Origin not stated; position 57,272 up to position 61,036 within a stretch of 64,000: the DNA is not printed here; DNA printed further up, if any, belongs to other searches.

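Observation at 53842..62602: Complete periplasmic NXR/NAR-type molybdoenzyme operon in a genome context that does not look like a nitrifier or anammox bacterium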

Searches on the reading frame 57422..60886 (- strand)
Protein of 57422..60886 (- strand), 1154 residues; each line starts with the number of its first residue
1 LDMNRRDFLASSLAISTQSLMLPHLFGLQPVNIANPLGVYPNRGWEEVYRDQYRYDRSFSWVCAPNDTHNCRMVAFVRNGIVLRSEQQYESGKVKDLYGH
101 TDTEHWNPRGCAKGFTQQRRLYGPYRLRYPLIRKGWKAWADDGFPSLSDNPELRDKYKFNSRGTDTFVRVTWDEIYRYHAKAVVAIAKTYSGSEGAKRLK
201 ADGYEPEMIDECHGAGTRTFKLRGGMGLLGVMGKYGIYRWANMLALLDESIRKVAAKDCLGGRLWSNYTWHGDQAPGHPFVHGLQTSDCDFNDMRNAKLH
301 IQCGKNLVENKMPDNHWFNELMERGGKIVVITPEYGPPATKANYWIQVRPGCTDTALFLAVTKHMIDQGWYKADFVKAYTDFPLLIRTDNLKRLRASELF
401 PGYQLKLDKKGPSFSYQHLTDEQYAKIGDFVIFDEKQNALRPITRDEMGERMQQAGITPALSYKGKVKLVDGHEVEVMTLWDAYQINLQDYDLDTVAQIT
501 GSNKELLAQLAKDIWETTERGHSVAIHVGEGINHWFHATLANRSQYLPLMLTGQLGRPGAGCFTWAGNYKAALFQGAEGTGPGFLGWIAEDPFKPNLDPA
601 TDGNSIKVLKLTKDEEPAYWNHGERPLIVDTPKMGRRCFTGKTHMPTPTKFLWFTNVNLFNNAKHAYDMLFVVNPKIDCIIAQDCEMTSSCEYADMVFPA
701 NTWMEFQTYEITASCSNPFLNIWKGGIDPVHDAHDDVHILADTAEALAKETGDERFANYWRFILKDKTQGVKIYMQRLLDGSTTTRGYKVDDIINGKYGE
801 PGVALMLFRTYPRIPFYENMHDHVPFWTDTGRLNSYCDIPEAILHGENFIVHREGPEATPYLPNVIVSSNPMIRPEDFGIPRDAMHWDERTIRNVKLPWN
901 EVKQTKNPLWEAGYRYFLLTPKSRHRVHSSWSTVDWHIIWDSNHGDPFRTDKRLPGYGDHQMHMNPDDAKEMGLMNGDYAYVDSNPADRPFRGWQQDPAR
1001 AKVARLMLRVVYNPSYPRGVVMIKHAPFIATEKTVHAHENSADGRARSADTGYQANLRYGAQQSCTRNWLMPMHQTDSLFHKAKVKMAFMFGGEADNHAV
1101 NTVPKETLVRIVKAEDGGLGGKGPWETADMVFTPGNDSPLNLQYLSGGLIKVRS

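Call 3: search_protein_families(library=pfam, proteins=[window:57422-60886:-], max_evalue=0.01)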
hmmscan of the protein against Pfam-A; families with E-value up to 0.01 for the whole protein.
window:57422-60886:- (1154 aa): 1 family
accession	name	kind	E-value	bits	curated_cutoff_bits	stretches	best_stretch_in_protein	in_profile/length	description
PF00384.28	Molybdopterin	-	7.8e-28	97.9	24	2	260-745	67-352/353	Molybdopterin oxidoreductase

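Call 4: search_protein_families(library=ncbifam, proteins=[window:57422-60886:-], max_evalue=0.01)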
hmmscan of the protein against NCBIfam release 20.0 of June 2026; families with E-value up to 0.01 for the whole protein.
window:57422-60886:- (1154 aa): 22 families
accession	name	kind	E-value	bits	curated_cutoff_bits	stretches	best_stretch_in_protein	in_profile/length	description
TIGR03479.1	DMSO_red_II_alp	subfamily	1e-85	288.5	984.75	2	260-858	188-775/913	molybdopterin-dependent oxidoreductase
TIGR01580.1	narG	equivalog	1.9e-47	161.5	1084.15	4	260-389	209-343/1235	nitrate reductase subunit alpha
NF042978.1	EthbenzDh_ebdA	equivalog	6.2e-43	146.7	2000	3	313-573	263-490/977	ethylbenzene dehydrogenase subunit alpha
TIGR02166.1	dmsA_ynfE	subfamily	1.4e-30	106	777.7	3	259-379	173-298/794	DMSO/selenate family reductase complex A subunit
TIGR01591.1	Fdh-alpha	equivalog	1.9e-25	89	666.25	3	283-378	142-236/672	formate dehydrogenase subunit alpha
TIGR00509.1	bisC_fam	subfamily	8.1e-21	73.9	1017.55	2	636-750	400-513/772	molybdopterin guanine dinucleotide-containing S/N-oxide reductase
NF012032.0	PRK15488.1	equivalog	2.1e-20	72.3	694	2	292-380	192-281/759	thiosulfate reductase PhsA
TIGR01553.1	formate-DH-alph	equivalog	3.6e-16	58.1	814.2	1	290-406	215-327/1009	formate dehydrogenase-N subunit alpha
NF041513.1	formate_DH_Act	exception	3e-15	55.1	1400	1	291-567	207-474/1067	formate dehydrogenase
NF011682.0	PRK15102.1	equivalog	1.6e-13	49.7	909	1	639-751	461-572/829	trimethylamine-N-oxide reductase TorA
TIGR02164.1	torA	equivalog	4e-13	48.4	1465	1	639-751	457-568/824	trimethylamine-N-oxide reductase TorA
NF041885.1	selenate_YnfE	exception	5.8e-13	47.6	1675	1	258-379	180-305/805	selenate/tellurate reductase subunit YnfE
NF011566.1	PRK14990.1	exception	7.2e-13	47.4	1600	1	636-752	462-578/814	dimethylsulfoxide reductase subunit A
TIGR01706.1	NAPA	equivalog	3.9e-12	45.3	930.55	1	465-571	312-415/830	periplasmic nitrate reductase subunit alpha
NF010055.0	PRK13532.1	equivalog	5.5e-12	44.7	904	1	473-570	320-414/830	nitrate reductase catalytic subunit NapA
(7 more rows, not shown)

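Call 5: search_solved_structures(query=window:57422-60886:-, max_evalue=0.001, show_alignments=2)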
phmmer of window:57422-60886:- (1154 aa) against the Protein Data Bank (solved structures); distinct sequences matched with E-value up to 0.001: 42.
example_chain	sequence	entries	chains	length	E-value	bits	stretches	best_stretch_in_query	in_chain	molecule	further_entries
7b04_B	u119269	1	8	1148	0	1595.4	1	28-1152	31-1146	Nitrite oxidoreductase subunit A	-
4ydd_A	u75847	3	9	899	6e-47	163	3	260-576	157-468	DMSO reductase family type II enzyme, molybdopterin subunit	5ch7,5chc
5e7o_A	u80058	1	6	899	1.3e-46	161.9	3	260-576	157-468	DMSO reductase family type II enzyme, molybdopterin subunit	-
2ivf_A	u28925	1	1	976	2.7e-39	137.7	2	312-575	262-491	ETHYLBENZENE DEHYDROGENASE ALPHA-SUBUNIT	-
3ir5_A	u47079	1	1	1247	6.1e-39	136.5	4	259-389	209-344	Respiratory nitrate reductase 1 alpha chain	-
3ir6_A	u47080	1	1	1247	1.6e-37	131.9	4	259-389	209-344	Respiratory nitrate reductase 1 alpha chain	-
3egw_A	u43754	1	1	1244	3e-37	130.9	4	259-389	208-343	Respiratory nitrate reductase 1 alpha chain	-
1r27_A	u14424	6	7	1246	3.1e-37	130.8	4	259-389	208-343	Respiratory nitrate reductase 1 alpha chain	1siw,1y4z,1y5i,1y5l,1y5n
1q16_A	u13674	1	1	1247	3.1e-37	130.8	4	259-389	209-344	Respiratory nitrate reductase 1 alpha chain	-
3ir7_A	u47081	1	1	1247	4.8e-37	130.2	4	259-389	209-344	Respiratory nitrate reductase 1 alpha chain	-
1eu1_A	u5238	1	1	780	4.4e-09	37.6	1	636-750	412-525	DIMETHYL SULFOXIDE REDUCTASE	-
2e7z_A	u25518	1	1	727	3.6e-08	34.6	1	259-379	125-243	Acetylene hydratase Ahy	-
9vap_A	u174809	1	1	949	8.4e-08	33.4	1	280-379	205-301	Formate dehydrogenase molybdopterin-binding subunit FdhA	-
2vpw_A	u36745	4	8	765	1.3e-07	32.8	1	293-380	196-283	THIOSULFATE REDUCTASE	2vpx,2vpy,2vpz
7bkb_D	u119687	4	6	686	3.9e-07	31.2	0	675-746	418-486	Formate dehydrogenase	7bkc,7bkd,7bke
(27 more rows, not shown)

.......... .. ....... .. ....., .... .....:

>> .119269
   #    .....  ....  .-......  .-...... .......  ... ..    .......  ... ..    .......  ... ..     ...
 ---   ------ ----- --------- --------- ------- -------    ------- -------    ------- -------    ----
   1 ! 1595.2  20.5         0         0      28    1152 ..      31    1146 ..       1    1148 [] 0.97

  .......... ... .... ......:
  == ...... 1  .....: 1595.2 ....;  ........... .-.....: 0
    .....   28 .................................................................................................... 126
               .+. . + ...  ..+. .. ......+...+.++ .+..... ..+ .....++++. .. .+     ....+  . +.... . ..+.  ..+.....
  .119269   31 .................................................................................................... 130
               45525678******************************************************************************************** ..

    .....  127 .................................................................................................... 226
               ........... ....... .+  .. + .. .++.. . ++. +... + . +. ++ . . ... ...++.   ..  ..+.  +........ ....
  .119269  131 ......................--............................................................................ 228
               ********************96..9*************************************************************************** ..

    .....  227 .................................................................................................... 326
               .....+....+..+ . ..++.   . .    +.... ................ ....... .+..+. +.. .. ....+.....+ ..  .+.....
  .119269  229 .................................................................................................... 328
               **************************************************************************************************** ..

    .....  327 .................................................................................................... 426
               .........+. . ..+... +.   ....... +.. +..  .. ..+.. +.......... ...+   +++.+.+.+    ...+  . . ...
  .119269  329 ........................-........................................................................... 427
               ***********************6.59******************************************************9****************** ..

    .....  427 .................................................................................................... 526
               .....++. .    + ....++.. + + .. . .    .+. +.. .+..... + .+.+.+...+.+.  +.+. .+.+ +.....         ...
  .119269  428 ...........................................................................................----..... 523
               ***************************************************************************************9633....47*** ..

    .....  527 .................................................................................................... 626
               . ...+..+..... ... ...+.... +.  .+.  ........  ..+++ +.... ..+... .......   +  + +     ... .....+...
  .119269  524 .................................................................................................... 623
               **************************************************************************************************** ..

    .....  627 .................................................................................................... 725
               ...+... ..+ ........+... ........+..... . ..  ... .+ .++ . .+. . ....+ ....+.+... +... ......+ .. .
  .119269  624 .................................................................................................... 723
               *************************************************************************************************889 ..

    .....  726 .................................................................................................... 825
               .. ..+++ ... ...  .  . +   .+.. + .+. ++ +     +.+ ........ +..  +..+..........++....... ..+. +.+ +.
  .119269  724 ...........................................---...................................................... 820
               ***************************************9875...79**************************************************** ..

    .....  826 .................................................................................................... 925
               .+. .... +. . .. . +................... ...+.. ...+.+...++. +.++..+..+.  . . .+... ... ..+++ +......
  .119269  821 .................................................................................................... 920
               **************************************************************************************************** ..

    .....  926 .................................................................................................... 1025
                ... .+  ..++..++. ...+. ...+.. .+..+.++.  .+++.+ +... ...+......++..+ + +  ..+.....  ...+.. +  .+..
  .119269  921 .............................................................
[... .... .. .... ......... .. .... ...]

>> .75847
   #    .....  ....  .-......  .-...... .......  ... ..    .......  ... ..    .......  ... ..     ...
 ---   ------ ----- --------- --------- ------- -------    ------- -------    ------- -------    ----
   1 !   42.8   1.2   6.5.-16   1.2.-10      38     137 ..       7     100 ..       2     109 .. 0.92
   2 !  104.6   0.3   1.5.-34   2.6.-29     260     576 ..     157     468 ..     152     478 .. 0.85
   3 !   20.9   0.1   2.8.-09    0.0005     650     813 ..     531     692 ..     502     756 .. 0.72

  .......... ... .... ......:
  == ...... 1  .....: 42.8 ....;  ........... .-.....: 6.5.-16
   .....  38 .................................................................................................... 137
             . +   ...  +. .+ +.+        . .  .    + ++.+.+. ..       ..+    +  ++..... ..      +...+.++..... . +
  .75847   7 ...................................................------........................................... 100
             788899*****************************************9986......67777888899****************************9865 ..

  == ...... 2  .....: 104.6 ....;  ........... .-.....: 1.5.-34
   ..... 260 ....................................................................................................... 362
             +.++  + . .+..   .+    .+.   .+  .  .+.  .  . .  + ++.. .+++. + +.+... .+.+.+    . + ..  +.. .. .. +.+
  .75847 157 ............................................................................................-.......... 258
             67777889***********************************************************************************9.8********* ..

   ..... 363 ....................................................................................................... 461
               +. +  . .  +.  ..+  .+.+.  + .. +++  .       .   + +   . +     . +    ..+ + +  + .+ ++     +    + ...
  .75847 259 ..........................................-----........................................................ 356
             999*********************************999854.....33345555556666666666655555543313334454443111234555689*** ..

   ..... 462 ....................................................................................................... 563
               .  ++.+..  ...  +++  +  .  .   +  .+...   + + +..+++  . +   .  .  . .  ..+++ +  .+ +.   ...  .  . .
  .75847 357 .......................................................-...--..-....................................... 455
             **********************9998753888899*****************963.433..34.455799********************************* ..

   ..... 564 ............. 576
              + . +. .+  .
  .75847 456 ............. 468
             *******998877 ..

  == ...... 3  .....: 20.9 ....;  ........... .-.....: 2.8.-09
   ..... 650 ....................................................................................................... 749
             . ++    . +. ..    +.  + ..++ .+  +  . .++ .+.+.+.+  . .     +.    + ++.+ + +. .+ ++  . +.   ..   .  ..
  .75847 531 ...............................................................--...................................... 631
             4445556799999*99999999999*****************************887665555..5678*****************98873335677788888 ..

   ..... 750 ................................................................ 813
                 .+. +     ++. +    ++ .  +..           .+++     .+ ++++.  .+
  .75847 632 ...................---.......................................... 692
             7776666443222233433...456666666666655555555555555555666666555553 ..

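Call 10: find_related_loci(query=window:57422-60886:-, collection=genome_contigs, flank=10000)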
Query window:57422-60886:- (1154 aa) in genome_contigs; peptide patterns used: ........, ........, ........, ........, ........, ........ (x = any residue, [..] = any of these).
24 stretches matched a pattern; 18 encode a relative of the query (tblastn E <= 1e-3); 18 distinct loci.
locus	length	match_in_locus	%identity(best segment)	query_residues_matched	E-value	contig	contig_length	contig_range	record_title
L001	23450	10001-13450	88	3-1153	0e+0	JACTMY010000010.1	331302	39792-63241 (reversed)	MAG: Planctomycetota bacterium isolate BJ17 scaffold_6, whole genome shotgun sequence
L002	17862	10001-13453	80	3-1152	0e+0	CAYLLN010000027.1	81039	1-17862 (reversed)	MAG TPA_asm: uncultured Pirellulaceae bacterium isolate SRP287051_co1_70 genome assembly, contig: NODE_650_length_81039_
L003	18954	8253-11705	79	3-1152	0e+0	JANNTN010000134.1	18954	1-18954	MAG: Anatilimnocola sp. isolate SOY_31_concoct_116 SOY_31_k141_2608445, whole genome shotgun sequence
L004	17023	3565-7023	78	3-1154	0e+0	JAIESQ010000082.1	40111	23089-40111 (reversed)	MAG: Pirellulales bacterium isolate co.spades.METABAT.2.5kb_062 c_000000441921, whole genome shotgun sequence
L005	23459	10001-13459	76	1-1152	0e+0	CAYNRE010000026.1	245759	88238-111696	MAG TPA_asm: uncultured Pirellulales bacterium isolate binchicken_co200_123 genome assembly, contig: k141_319816, whole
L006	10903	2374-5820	77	3-1152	0e+0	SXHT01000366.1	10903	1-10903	MAG: Planctomycetaceae bacterium isolate F1-120-MAGs029 F1-120__c939866, whole genome shotgun sequence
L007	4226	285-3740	77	3-1152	0e+0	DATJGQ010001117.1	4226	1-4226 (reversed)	MAG TPA_asm: Gemmataceae bacterium isolate SMAG_U15490 k141_11868848, whole genome shotgun sequence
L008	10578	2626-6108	78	3-1152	0e+0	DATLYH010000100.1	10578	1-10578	MAG TPA_asm: Gemmataceae bacterium isolate SMAG_U13267 k141_129977, whole genome shotgun sequence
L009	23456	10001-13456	76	3-1152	0e+0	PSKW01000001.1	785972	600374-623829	MAG: Gemmataceae bacterium isolate ERB_16_1 NODE_1_length_785972_cov_9.975627, whole genome shotgun sequence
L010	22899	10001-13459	78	3-1152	0e+0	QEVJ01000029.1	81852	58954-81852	MAG: Planctomycetota bacterium isolate PLA5 J3_scaffold_616, whole genome shotgun sequence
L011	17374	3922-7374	75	3-1152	0e+0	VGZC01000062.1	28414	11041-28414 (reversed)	MAG: Planctomycetota bacterium isolate M_DeepCast_65m_m2_011 M_DeepCast_65m_m2_011_Ga0194120_10002971, whole genome shot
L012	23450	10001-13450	79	3-1152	0e+0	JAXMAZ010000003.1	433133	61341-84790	MAG: Gemmataceae bacterium isolate STL-PLA23 C1.9.fa-3, whole genome shotgun sequence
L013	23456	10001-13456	78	3-1153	0e+0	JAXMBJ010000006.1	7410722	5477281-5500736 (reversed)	MAG: Pirellulales bacterium isolate STL-PLA33 C1.16.fa-6, whole genome shotgun sequence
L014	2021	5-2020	81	435-1106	0e+0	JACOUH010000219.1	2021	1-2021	MAG: Planctomycetota bacterium isolate NC_groundwater_65_Pr7_S-0.65um_66_14 FFV18_Sp65_scaffold_101024, whole genome sho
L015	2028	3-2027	79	414-1087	0e+0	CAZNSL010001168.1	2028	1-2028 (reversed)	MAG TPA_asm: uncultured Alcaligenaceae bacterium isolate SRP189682_co2_312 genome assembly, contig: NODE_175757_length_2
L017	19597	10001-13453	78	3-1152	0e+0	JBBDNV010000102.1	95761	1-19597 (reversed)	MAG: Pirellulales bacterium isolate LejiaB_63_21 Lejia_B_303_length_95761_cov_13, whole genome shotgun sequence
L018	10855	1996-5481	58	3-1154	0e+0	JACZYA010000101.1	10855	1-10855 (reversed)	MAG: Acidobacteria bacterium isolate B25T1B10 B25T1B10_NODE3809, whole genome shotgun sequence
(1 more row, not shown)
